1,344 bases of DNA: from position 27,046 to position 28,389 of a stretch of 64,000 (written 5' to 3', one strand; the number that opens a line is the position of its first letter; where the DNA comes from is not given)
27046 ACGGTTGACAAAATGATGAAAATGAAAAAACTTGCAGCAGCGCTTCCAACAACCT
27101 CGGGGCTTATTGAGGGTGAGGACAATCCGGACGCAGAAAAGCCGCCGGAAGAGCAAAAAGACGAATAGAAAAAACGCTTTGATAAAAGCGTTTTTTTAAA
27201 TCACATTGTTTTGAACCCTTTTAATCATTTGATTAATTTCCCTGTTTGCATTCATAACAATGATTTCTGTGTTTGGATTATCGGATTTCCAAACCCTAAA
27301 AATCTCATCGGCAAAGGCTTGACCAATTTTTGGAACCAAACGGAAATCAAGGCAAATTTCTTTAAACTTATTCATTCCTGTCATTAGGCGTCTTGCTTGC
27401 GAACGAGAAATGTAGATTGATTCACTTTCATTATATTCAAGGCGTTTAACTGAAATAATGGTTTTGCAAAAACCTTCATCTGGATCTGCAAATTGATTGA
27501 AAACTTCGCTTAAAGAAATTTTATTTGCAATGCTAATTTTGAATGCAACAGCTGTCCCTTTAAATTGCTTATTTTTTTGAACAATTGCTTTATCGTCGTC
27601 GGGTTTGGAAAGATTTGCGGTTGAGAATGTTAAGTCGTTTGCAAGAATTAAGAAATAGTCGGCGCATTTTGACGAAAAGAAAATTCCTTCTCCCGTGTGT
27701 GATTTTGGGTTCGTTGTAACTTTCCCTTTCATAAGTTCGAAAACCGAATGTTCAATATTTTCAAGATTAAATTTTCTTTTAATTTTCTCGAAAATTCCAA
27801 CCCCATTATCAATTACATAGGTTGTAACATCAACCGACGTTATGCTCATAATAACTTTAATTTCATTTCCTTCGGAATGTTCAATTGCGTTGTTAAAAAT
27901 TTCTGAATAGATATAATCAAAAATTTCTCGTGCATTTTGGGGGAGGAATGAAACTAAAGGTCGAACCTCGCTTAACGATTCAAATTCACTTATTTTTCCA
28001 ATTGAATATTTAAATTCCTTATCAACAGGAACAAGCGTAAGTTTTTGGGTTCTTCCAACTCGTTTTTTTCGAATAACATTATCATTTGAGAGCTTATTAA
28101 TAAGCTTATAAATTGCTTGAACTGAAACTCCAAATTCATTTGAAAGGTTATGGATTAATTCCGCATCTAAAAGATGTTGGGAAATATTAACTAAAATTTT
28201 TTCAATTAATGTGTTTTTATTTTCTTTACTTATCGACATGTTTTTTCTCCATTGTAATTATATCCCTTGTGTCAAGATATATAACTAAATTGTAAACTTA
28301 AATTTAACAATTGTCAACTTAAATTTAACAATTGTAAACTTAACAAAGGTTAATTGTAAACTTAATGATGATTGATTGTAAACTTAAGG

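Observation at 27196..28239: Self-contained 'partner-switching' architecture: wHTH + SpoIIAB-like GHKL ATPase + STAS-like domain in one polypeptide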

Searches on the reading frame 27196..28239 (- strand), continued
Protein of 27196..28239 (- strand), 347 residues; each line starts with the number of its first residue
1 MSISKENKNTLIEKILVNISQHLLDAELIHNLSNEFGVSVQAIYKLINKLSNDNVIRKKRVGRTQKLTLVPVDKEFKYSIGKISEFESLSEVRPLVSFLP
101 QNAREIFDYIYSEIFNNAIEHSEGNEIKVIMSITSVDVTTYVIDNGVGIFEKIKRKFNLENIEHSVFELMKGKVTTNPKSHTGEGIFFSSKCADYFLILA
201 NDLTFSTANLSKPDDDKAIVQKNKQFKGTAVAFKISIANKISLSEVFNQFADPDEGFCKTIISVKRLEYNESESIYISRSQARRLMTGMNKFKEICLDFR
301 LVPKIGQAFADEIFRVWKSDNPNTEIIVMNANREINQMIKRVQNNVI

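Call 83: search_protein_families(library=phrogs, alignment_id=A4, max_evalue=0.00001)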
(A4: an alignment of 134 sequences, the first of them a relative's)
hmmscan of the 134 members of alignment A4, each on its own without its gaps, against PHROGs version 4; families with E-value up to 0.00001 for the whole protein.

A. member 1, L092:2683-3111:+ (143 aa): 2 families
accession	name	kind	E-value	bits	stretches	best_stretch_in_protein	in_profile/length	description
phrog_87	-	other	2.2e-27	97.3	1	3-141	30-168/227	metallo-protease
phrog_2439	-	transcription regulation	1.7e-06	28.2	1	13-112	149-252/367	transcriptional regulator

B. families by the number of members that match (of 134 scanned): 137 families (the first 25 are shown)
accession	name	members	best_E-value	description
phrog_52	-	5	1.4e-87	tail protein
phrog_36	-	4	8.3e-17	transcriptional regulator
phrog_1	-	3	3.2e-64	integrase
phrog_216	-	3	4.1e-40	integrase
phrog_4456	-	3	2.6e-15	-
phrog_8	-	3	1.8e-13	transcriptional regulator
phrog_7269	-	3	5.8e-11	integrase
phrog_95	-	2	1.9e-132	integrase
phrog_2606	-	2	2.9e-87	terminase small subunit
phrog_181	-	2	3.5e-58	endolysin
phrog_51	-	2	4.4e-51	terminase small subunit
phrog_125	-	2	6.4e-51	DNA invertase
phrog_20686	-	2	6.5e-51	-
phrog_4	-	2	2.6e-47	transcriptional repressor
phrog_9506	-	2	8.1e-42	endolysin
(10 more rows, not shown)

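Call 89: search_protein_representatives(alignment_id=A1)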
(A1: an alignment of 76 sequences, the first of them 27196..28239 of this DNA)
Query: 76 sequences, 348 profile positions. Proteins with E-value up to 0.001 (for the whole library): 4724; up to 1e-10: 2705; up to 1e-30: 1254. The best 150 are listed.
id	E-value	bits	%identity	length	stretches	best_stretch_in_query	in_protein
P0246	8.1e-133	459.3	-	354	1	1-345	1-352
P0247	8.7e-132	455.9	-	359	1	6-345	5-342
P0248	5.5e-130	450.0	-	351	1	4-346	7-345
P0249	8.6e-130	449.3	-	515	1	3-344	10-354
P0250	9.8e-130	449.2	-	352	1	3-346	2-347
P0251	7.9e-129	446.2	-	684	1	5-344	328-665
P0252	1.4e-128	445.3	-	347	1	1-344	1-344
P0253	2.8e-128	444.4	-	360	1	5-345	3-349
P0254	1.5e-127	441.9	-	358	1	1-344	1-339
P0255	1.3e-126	438.9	-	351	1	2-346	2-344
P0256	4.7e-126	437.1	-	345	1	1-346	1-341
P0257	6.0e-126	436.7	-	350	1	1-346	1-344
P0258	1.3e-125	435.6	-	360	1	6-346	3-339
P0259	3.0e-125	434.4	-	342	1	3-344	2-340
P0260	1.7e-124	431.9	-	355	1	2-345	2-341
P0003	9.6e-122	422.9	-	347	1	1-346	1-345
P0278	2.4e-120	418.3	-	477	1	6-344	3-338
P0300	1.6e-118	412.3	-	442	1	1-346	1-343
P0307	1.1e-117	409.6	-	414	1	4-345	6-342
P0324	8.9e-116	403.2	-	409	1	5-344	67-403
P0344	7.2e-114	397.0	-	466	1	5-341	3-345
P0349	1.5e-113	395.9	-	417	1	6-344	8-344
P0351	1.6e-113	395.8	-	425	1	4-345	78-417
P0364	7.7e-112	390.3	-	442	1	3-345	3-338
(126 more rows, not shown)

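Call 90: search_protein_families(library=pfam, proteins=[P0249, P0251, P0278, P0344, P0300, P0364, P0349, P0307, P0351, P0324], max_evalue=0.001)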
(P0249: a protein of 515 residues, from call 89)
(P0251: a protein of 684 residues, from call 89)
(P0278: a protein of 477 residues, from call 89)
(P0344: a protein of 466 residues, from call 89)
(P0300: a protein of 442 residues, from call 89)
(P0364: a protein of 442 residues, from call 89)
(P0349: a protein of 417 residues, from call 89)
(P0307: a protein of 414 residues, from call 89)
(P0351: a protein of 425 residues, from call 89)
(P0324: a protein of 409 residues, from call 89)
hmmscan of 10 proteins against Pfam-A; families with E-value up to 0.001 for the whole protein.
P0249 (515 aa): 1 family
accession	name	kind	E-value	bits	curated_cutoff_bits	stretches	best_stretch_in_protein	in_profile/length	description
PF14213.11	DUF4325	-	2.7e-15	56.3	23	1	292-346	1-63/64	STAS-like domain of unknown function (DUF4325)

P0251 (684 aa): 3 families
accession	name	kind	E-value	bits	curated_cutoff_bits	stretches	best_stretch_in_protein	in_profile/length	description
PF14213.11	DUF4325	-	1.4e-12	47.5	23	1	603-655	1-61/64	STAS-like domain of unknown function (DUF4325)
PF05593.20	RHS_repeat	-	1.2e-05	26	22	0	163-198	2-36/38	RHS Repeat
PF13581.12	HATPase_c_2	-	0.0002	21.8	27.4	1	433-522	34-114/127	Histidine kinase-like ATPase domain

P0278 (477 aa): 8 families
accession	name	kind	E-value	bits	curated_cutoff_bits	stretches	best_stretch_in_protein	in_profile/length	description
PF14213.11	DUF4325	-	1.4e-16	60.4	23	1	276-331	1-64/64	STAS-like domain of unknown function (DUF4325)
PF13581.12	HATPase_c_2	-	3.1e-06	27.6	27.4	1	95-199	22-117/127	Histidine kinase-like ATPase domain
PF13412.12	HTH_24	-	7e-06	26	21.9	1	12-52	8-48/48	Winged helix-turn-helix DNA-binding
PF02518.31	HATPase_c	-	2.2e-05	25.3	26.4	1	109-150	10-52/111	Histidine kinase-, DNA gyrase B-, and HSP90-like ATPase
PF13545.12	HTH_Crp_2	-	0.00031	21.1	27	0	28-56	29-57/70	Crp-like helix-turn-helix domain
PF01022.26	HTH_5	-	0.00033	20.9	22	1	7-52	2-46/47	Bacterial regulatory protein, arsR family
PF08279.18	HTH_11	-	0.00053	20.3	25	0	11-57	4-50/55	HTH domain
PF22168.2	DIP2311-like_C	-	0.00095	19.9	27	0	30-64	28-62/63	Transcriptional regulator DIP2311-like, C-terminal domain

P0344 (466 aa): 3 families
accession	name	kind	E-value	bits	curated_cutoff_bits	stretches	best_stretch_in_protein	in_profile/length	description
PF14213.11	DUF4325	-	2.7e-13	49.8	23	1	286-341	1-64/64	STAS-like domain of unknown function (DUF4325)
PF13581.12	HATPase_c_2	-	0.00046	20.6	27.4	1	81-198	25-116/127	Histidine kinase-like ATPase domain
PF12802.13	MarR_2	-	0.00053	20.5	27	0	20-54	17-52/61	MarR family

P0300 (442 aa): 3 families
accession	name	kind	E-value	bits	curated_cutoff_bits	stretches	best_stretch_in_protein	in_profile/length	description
PF14213.11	DUF4325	-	2.4e-13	50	23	1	280-333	2-63/64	STAS-like domain of unknown function (DUF4325)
PF13581.12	HATPase_c_2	-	1.8e-08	34.9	27.4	1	111-199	35-114/127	Histidine kinase-like ATPase domain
PF02518.31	HATPase_c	-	3.4e-08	34.3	26.4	1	110-233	8-107/111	Histidine kinase-, DNA gyrase B-, and HSP90-like ATPase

P0364 (442 aa): 4 families
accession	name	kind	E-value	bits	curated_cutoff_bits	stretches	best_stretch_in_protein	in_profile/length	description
PF14213.11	DUF4325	-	1.2e-12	47.8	23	1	275-327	1-61/64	STAS-like domain of unknown function (DUF4325)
PF13581.12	HATPase_c_2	-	1.1e-08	35.6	27.4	1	102-198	27-114/127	Histidine kinase-like ATPase domain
PF02518.31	HATPase_c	-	6.3e-07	30.2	26.4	1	106-229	5-105/111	Histidine kinase-, DNA gyrase B-, and HSP90-like ATPase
PF12802.13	MarR_2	-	0.00011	22.8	27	1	26-56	22-52/61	MarR family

P0349 (417 aa): 3 families
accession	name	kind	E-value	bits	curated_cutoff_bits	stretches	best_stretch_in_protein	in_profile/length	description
PF14213.11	DUF4325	-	1.6e-14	53.8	23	1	282-336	1-63/64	STAS-like domain of unknown function (DUF4325)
PF13581.12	HATPase_c_2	-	7.8e-07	29.6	27.4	1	99-201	21-114/127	Histidine kinase-like ATPase domain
PF02518.31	HATPase_c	-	3e-05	24.9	26.4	1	114-168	10-56/111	Histidine kinase-, DNA gyrase B-, and HSP90-like ATPase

P0307 (414 aa): 6 families
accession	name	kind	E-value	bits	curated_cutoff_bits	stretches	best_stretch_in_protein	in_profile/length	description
PF14213.11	DUF4325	-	1.4e-12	47.6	23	1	279-333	1-63/64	STAS-like domain of unknown function (DUF4325)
PF12802.13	MarR_2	-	6e-06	26.8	27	1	15-63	8-60/61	MarR family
PF13581.12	HATPase_c_2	-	8.2e-06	26.3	27.4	1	103-200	26-114/127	Histidine kinase-like ATPase domain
PF02518.31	HATPase_c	-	8.9e-06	26.6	26.4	1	113-237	10-109/111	Histidine kinase-, DNA gyrase B-, and HSP90-like ATPase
PF13518.12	HTH_28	-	8.4e-05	23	25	1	14-65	2-50/52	Helix-turn-helix domain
PF13384.12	HTH_23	-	0.00047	20.3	24.6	1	13-54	6-45/50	Homeodomain-like domain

P0351 (425 aa): 3 families
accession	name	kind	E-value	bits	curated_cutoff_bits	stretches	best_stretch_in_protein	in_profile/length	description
PF14213.11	DUF4325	-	6.9e-15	54.9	23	1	354-408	1-63/64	STAS-like domain of unknown function (DUF4325)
PF02518.31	HATPase_c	-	1.9e-06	28.7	26.4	1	184-307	6-105/111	Histidine kinase-, DNA gyrase B-, and HSP90-like ATPase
PF13581.12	HATPase_c_2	-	1.4e-05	25.6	27.4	1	168-275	17-114/127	Histidine kinase-like ATPase domain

P0324 (409 aa): 5 families
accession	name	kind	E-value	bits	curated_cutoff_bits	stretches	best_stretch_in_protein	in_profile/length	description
PF14213.11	DUF4325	-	1.5e-17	63.5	23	1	341-395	1-63/64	STAS-like domain of unknown function (DUF4325)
PF13581.12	HATPase_c_2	-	1.6e-07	31.8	27.4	1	160-262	22-115/127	Histidine kinase-like ATPase domain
PF12802.13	MarR_2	-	3.7e-05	24.2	27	1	80-118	13-52/61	MarR family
PF12840.13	HTH_20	-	0.00013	22.3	27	1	83-117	19-49/51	Helix-turn-helix domain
PF13545.12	HTH_Crp_2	-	0.00025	21.4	27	1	96-133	32-68/70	Crp-like helix-turn-helix domain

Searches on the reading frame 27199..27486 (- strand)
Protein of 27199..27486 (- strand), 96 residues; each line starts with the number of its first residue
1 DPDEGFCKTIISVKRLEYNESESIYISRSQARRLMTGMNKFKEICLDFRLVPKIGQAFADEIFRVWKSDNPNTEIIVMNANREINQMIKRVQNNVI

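Call 56: search_solved_structures(query=A2, max_evalue=10, show_alignments=5)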
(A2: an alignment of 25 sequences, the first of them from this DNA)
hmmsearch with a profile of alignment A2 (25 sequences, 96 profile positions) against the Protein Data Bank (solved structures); distinct sequences matched with E-value up to 10: 9.
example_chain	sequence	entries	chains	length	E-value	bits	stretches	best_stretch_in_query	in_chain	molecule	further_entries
1x2i_A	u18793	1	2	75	0.34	14.2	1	25-67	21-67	Hef helicase/nuclease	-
4r04_A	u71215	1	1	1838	0.37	14.1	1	13-70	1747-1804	Toxin A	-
7bpl_A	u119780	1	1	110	0.43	13.9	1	59-93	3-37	NF1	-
7u1z_B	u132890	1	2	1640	0.47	13.7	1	13-70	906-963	Toxin A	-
7pog_A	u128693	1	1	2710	0.71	13.2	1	13-70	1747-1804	Toxin A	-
9mx1_A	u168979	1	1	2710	0.82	13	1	13-70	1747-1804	Toxin A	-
7bqe_A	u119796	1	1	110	0.87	12.9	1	58-93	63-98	NF3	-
7nzz_A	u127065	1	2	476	1.3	12.3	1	21-63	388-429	Cell division control protein 25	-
7vfq_A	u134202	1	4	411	1.7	11.9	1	59-93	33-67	Extracellular solute-binding protein, family 1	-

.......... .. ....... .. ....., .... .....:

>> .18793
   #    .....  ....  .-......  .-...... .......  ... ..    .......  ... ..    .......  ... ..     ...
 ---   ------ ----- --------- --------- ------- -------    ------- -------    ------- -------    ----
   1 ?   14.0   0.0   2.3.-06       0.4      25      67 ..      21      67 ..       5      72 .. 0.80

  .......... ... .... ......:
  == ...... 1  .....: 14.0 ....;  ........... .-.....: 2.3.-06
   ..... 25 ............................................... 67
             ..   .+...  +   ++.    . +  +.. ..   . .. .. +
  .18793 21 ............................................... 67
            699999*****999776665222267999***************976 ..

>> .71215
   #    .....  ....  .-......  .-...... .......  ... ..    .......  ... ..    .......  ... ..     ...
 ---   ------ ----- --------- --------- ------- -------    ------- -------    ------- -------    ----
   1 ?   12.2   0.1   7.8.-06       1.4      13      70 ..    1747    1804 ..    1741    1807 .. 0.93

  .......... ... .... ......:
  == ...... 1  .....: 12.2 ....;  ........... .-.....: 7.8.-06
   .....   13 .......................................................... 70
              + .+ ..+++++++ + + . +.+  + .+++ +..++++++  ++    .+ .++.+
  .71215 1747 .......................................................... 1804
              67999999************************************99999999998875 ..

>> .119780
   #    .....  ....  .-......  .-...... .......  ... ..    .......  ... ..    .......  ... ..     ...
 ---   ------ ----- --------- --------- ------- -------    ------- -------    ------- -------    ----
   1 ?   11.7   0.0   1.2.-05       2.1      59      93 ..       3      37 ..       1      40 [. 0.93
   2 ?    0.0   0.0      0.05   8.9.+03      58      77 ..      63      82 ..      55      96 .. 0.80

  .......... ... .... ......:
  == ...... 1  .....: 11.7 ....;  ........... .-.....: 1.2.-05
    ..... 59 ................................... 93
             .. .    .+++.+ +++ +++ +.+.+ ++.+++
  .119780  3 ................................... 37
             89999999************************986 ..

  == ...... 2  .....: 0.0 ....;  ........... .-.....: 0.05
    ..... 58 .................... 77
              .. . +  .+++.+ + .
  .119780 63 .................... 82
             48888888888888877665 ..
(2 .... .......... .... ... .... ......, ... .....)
